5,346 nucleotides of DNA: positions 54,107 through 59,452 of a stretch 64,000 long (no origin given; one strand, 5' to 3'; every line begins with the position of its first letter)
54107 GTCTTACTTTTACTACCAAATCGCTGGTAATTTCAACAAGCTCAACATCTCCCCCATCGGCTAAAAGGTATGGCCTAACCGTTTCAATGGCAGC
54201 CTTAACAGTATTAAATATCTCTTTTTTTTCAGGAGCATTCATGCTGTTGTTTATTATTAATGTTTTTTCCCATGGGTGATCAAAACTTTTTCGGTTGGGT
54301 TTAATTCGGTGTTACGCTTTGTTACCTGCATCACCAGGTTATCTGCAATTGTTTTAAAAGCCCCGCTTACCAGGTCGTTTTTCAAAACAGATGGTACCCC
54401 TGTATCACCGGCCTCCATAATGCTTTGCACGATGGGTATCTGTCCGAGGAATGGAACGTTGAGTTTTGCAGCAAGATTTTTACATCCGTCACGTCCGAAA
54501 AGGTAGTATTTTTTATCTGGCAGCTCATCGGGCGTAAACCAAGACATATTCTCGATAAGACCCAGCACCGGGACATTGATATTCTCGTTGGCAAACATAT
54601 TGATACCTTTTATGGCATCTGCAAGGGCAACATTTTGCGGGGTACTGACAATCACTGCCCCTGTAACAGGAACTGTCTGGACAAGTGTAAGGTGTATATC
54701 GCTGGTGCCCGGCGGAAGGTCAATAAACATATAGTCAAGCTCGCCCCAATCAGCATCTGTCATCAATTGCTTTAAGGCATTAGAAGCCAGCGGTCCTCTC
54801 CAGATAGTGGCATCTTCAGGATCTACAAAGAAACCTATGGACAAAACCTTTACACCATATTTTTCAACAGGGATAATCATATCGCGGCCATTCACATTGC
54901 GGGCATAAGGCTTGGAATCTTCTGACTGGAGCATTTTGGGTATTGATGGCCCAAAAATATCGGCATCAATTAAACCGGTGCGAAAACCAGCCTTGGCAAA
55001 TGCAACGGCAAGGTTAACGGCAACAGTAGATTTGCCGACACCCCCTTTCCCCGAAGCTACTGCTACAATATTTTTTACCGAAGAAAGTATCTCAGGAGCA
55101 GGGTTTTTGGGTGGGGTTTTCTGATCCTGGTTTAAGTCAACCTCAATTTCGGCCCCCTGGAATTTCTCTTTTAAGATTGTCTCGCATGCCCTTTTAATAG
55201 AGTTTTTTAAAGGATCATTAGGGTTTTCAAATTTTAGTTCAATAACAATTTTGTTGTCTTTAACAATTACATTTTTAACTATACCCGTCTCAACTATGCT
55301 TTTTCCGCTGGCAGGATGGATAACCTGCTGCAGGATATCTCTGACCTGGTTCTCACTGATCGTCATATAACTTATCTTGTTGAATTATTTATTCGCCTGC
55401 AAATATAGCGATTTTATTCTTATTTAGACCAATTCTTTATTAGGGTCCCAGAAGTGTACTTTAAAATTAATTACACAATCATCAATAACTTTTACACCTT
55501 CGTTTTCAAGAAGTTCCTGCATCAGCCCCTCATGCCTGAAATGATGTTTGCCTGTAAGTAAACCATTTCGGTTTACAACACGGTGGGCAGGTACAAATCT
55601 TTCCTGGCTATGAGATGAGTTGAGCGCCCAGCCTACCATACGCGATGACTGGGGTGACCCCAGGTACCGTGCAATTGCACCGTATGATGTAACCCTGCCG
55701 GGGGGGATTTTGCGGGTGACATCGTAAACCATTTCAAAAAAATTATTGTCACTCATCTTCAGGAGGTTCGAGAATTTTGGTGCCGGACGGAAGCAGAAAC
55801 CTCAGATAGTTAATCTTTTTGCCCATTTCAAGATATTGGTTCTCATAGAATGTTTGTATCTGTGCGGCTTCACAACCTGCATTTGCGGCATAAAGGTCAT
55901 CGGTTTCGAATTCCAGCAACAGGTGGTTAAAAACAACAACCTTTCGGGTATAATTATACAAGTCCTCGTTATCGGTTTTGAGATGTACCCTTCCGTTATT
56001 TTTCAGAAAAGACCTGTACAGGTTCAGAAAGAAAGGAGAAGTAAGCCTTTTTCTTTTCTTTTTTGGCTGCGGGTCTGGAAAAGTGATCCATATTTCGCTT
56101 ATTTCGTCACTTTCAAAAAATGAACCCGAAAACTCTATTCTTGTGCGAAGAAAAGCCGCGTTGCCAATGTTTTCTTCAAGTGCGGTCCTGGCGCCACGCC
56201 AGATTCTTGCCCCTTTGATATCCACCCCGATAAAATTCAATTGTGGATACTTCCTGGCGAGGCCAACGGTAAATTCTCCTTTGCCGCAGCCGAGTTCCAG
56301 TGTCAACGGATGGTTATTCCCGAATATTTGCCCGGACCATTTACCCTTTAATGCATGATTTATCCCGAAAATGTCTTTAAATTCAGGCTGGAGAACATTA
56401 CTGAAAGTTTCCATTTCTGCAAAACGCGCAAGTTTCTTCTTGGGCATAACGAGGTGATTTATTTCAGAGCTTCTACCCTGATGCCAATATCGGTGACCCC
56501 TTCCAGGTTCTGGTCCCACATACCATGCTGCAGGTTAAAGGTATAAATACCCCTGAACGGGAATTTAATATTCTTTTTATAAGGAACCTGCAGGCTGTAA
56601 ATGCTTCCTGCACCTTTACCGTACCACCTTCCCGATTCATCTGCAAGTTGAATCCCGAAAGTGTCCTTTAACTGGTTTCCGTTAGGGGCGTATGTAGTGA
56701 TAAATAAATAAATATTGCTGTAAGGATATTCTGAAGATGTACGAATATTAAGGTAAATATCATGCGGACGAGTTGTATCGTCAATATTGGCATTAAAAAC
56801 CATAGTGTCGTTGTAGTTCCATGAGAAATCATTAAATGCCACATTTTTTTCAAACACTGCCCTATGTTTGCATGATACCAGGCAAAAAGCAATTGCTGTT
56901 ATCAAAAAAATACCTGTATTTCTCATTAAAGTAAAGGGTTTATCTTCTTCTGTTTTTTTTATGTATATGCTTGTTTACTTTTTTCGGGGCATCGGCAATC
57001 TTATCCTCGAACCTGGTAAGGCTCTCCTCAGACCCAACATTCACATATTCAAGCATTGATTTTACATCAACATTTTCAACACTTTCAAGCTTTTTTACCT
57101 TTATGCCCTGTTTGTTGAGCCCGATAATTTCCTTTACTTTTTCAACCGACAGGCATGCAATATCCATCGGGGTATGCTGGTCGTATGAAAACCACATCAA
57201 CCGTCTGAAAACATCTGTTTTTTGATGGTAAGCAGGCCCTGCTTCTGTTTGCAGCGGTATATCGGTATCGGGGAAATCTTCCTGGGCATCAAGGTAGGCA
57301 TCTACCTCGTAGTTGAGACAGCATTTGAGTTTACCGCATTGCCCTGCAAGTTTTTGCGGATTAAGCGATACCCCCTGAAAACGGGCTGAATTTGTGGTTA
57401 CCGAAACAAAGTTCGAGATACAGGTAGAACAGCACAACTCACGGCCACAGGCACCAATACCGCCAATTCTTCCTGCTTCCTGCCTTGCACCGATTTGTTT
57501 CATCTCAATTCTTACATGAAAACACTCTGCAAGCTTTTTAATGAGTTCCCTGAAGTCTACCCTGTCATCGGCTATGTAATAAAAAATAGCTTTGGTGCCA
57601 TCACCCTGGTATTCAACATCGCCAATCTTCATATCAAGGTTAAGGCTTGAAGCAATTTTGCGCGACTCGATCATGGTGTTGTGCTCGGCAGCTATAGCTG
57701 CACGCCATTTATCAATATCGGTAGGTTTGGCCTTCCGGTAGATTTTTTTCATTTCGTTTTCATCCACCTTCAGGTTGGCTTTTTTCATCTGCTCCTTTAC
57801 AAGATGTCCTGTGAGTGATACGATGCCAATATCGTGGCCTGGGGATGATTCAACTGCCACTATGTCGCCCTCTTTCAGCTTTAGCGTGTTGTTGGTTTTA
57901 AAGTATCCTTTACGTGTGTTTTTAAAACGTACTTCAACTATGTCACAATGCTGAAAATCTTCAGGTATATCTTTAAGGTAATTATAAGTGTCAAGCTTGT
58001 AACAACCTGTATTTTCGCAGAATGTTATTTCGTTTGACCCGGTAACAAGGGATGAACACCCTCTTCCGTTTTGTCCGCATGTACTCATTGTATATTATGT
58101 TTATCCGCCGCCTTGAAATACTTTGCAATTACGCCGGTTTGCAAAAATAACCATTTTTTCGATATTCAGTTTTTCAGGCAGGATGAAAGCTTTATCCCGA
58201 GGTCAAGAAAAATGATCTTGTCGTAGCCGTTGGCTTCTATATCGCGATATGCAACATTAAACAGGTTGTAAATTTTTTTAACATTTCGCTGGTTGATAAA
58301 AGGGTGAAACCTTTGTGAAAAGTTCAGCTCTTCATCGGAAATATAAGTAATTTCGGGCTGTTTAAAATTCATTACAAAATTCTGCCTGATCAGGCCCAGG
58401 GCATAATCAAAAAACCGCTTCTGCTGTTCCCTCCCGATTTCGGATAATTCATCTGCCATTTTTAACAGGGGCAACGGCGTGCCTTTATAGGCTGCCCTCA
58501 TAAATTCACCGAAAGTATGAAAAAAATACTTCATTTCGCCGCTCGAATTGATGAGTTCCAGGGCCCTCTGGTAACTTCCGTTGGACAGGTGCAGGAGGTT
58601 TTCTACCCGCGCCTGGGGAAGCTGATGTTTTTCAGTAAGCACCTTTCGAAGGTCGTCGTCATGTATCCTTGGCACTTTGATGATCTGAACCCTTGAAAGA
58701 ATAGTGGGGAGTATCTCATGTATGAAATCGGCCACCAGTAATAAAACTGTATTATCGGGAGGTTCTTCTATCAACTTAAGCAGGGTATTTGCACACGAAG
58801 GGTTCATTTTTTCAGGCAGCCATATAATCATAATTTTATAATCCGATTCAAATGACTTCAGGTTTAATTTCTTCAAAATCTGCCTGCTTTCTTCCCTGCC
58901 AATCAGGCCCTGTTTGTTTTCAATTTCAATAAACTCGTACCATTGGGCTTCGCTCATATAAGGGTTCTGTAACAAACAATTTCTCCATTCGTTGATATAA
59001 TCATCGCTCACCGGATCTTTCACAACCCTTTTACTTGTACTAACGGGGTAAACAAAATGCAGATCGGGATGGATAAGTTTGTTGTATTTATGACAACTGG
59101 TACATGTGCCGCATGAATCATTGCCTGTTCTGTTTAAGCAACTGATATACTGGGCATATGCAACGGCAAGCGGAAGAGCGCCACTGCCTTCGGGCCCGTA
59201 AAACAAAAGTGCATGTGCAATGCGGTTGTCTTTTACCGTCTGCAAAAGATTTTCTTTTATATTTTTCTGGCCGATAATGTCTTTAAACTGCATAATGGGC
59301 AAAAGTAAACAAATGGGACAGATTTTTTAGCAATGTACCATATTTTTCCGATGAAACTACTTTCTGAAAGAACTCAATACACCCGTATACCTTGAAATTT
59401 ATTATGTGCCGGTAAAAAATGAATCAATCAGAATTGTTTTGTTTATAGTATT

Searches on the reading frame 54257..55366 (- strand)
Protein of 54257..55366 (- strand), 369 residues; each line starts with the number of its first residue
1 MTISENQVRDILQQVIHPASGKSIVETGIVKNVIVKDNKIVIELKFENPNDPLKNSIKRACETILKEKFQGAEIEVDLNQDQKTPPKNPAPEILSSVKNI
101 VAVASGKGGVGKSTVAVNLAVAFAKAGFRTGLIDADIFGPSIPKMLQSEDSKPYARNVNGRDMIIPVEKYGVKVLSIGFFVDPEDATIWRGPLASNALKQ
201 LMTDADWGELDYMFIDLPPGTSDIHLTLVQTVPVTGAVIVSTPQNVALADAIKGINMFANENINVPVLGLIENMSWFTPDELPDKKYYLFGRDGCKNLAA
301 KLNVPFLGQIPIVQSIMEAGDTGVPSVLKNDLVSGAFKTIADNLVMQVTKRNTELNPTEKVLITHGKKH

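Call 30: search_protein_families(library=pfam, proteins=[window:54257-55366:-], max_evalue=0.001)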
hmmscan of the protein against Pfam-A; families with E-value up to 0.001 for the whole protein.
window:54257-55366:- (369 aa): 7 families
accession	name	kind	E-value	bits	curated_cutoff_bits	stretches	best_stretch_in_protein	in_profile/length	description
PF10609.15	ParA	-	2.1e-91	306.2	27.1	1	97-344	2-245/246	NUBPL iron-transfer P-loop NTPase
PF01656.29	CbiA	-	1.4e-14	54.6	25.4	1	101-324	1-123/125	CobQ/CobB/MinD/ParA nucleotide binding domain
PF01883.24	FeS_assembly_P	-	6.6e-10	39.6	23.5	1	6-74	2-71/73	Iron-sulfur cluster assembly protein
PF13614.12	AAA_31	-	1e-08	35.8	27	1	99-222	2-130/177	AAA domain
PF09140.17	MipZ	-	5.2e-07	29.7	20.7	1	100-147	2-49/262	ATPase MipZ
PF02374.21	ArsA_ATPase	-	0.00028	20.6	24.3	1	103-136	5-38/305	Anion-transporting ATPase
PF00142.24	Fer4_NifH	-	0.00096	19.1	25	0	105-136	6-37/271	4Fe-4S iron sulfur cluster binding proteins, NifH/frxC family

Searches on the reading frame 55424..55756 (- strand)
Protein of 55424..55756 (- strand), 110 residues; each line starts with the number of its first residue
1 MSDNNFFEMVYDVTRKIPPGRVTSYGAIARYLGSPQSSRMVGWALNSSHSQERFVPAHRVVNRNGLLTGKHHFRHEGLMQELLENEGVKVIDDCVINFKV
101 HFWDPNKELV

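Call 30: search_protein_families(library=pfam, proteins=[window:55424-55756:-], max_evalue=0.001)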
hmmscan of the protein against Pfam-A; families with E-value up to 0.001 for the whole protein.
window:55424-55756:- (110 aa): 1 family
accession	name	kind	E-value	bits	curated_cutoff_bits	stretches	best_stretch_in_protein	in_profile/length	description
PF01035.26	DNA_binding_1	-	1.9e-23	82.5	27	1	5-88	1-81/81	6-O-methylguanine DNA methyltransferase, DNA binding domain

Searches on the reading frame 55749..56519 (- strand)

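Call 30: search_protein_families(library=pfam, proteins=[window:55749-56519:-], max_evalue=0.001)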
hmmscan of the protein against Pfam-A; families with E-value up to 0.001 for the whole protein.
window:55749-56519:- (256 aa): 4 families
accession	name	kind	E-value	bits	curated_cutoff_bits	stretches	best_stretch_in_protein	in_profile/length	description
PF02390.23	Methyltransf_4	-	1.8e-28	99.6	24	1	70-236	2-170/173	Putative methyltransferase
PF13847.12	Methyltransf_31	-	3.7e-06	27.1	27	1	73-130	7-65/145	Methyltransferase domain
PF13649.12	Methyltransf_25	-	5.5e-06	27.4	27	1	74-129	2-56/97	Methyltransferase domain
PF08242.18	Methyltransf_12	-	3.8e-05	24.8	30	1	74-126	1-53/98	Methyltransferase domain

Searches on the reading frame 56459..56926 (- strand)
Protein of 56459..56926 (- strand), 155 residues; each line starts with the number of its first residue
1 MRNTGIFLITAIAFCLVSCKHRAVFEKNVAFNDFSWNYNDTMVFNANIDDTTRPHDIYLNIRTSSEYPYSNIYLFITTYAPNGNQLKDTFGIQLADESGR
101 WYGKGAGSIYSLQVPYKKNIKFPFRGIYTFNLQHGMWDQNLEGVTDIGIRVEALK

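Call 30: search_protein_families(library=pfam, proteins=[window:56459-56926:-], max_evalue=0.001)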
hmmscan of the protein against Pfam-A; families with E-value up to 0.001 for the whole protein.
window:56459-56926:- (155 aa): 1 family
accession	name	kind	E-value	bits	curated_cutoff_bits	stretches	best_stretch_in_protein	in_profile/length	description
PF14109.11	GldH_lipo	-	5.4e-41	140.8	27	1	24-151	2-129/129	GldH lipoprotein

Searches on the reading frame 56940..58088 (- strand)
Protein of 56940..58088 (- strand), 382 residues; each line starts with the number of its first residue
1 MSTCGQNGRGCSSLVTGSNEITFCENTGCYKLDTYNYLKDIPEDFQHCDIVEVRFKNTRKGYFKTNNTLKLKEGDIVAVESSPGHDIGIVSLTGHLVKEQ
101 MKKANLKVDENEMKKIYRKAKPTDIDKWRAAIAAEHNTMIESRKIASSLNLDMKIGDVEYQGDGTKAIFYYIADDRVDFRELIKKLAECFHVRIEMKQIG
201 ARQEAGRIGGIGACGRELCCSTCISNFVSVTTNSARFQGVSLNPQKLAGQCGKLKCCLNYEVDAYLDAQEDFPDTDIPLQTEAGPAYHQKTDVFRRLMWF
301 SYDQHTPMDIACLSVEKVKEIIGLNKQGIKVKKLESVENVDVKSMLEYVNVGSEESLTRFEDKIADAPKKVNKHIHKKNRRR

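Call 30: search_protein_families(library=pfam, proteins=[window:56940-58088:-], max_evalue=0.001)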
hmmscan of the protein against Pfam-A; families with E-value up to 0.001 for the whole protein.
window:56940-58088:- (382 aa): 1 family
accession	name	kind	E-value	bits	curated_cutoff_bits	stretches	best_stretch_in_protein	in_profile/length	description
PF04468.17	PSP1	-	6.3e-30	103.8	27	1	114-199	1-86/86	PSP1 C-terminal conserved region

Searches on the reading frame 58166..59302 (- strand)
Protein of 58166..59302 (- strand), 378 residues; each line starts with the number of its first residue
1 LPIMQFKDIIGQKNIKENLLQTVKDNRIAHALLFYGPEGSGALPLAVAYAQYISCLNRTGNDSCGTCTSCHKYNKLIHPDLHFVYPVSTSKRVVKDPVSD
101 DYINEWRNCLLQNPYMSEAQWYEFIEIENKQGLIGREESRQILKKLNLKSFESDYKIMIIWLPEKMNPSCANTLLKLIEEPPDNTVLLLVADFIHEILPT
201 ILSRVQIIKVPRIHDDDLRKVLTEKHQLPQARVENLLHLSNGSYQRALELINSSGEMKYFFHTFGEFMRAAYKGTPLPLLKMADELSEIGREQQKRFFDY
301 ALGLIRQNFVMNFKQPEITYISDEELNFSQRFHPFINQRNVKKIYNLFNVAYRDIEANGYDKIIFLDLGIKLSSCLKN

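Call 30: search_protein_families(library=pfam, proteins=[window:58166-59302:-], max_evalue=0.001)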
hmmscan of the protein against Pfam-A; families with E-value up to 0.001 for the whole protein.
window:58166-59302:- (378 aa): 1 family
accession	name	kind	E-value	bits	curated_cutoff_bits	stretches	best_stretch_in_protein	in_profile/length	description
PF13177.12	DNA_pol3_delta2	-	4.9e-43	147.3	27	1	11-212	1-159/161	DNA polymerase III, delta subunit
